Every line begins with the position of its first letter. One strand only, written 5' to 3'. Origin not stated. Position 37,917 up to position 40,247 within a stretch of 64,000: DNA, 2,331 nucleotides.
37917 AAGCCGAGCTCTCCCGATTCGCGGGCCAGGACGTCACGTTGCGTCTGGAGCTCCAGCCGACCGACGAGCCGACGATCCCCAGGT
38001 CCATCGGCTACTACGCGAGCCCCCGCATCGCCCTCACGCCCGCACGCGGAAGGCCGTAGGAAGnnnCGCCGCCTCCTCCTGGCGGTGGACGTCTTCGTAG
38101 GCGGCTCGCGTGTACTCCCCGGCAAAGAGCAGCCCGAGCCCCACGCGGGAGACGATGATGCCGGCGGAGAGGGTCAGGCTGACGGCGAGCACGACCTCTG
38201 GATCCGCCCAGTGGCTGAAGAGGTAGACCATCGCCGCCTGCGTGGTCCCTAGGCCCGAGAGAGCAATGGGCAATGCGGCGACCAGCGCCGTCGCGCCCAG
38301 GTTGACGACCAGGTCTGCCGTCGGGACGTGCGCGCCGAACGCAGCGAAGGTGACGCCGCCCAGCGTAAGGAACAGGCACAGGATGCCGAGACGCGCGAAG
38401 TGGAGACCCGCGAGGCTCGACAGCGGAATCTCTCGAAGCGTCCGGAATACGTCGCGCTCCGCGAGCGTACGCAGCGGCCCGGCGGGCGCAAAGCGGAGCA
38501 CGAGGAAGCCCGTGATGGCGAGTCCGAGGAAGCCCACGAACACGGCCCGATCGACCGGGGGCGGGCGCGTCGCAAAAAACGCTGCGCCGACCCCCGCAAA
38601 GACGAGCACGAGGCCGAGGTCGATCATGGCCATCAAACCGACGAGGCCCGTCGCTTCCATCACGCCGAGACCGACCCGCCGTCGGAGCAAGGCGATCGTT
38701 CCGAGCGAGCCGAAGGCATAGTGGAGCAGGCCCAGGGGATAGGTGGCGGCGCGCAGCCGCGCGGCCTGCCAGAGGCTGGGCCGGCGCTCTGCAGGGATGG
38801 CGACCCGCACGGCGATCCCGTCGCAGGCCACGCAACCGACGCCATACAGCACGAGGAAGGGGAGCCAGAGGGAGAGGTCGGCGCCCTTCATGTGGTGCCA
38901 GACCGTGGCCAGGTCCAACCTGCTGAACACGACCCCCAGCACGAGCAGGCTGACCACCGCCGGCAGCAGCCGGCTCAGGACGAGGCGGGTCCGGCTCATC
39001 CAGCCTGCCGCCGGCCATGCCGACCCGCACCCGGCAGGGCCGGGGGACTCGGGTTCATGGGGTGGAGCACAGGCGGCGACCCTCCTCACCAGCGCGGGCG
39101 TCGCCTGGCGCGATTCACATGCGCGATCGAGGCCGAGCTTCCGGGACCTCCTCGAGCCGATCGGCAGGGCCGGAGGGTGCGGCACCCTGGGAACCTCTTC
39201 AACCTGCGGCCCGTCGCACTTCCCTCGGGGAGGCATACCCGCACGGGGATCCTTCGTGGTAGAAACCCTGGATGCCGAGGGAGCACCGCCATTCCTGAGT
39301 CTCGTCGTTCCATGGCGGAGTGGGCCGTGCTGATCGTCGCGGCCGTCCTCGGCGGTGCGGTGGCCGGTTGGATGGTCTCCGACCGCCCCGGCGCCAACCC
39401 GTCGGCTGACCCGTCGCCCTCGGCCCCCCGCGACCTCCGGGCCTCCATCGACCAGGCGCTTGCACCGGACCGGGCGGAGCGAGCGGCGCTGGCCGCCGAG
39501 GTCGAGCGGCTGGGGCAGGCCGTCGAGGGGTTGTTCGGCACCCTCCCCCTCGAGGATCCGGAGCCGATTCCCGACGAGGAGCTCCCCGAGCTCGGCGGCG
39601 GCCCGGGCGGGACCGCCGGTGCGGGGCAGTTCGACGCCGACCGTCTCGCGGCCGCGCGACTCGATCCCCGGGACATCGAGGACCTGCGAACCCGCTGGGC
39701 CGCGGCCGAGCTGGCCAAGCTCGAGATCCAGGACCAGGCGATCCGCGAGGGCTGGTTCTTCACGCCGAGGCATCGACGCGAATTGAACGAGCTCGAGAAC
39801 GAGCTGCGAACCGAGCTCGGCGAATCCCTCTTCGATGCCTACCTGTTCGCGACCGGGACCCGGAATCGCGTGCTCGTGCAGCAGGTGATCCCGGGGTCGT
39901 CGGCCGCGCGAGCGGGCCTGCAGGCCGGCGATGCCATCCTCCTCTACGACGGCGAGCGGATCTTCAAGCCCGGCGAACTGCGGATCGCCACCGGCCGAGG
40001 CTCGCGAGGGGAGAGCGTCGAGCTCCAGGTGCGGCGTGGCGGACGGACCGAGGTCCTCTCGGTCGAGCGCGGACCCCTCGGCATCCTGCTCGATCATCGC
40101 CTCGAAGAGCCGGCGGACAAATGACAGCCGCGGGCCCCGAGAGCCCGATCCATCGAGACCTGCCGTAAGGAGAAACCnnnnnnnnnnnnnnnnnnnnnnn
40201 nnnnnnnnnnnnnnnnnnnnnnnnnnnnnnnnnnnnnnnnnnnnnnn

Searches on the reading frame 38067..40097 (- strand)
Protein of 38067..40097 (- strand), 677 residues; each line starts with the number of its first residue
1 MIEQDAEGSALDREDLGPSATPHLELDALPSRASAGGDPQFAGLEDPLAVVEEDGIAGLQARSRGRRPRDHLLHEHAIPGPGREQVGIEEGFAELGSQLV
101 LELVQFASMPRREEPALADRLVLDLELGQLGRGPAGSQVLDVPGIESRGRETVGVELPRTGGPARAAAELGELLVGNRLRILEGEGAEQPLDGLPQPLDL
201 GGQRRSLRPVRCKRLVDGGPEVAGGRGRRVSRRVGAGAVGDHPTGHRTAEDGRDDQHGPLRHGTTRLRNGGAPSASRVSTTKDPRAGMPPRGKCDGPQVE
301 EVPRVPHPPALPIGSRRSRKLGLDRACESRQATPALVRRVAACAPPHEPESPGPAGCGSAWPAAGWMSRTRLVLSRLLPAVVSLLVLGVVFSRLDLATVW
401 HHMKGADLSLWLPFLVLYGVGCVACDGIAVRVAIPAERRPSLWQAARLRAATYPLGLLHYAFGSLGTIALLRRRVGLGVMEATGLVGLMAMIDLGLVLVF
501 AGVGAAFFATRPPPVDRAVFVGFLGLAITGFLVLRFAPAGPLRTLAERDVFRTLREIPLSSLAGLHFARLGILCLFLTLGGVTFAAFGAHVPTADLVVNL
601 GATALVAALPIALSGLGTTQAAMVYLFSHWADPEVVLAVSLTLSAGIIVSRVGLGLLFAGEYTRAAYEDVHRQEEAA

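Call 19: search_protein_families(library=pfam, proteins=[window:38067-40097:-], max_evalue=0.001)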
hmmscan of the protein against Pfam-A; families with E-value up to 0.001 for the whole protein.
window:38067-40097:- (677 aa): 1 family
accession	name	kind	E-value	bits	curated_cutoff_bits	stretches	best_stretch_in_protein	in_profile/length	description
PF03706.18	LPG_synthase_TM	-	7.8e-13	49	33.4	1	378-642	3-289/302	Lysylphosphatidylglycerol synthase TM region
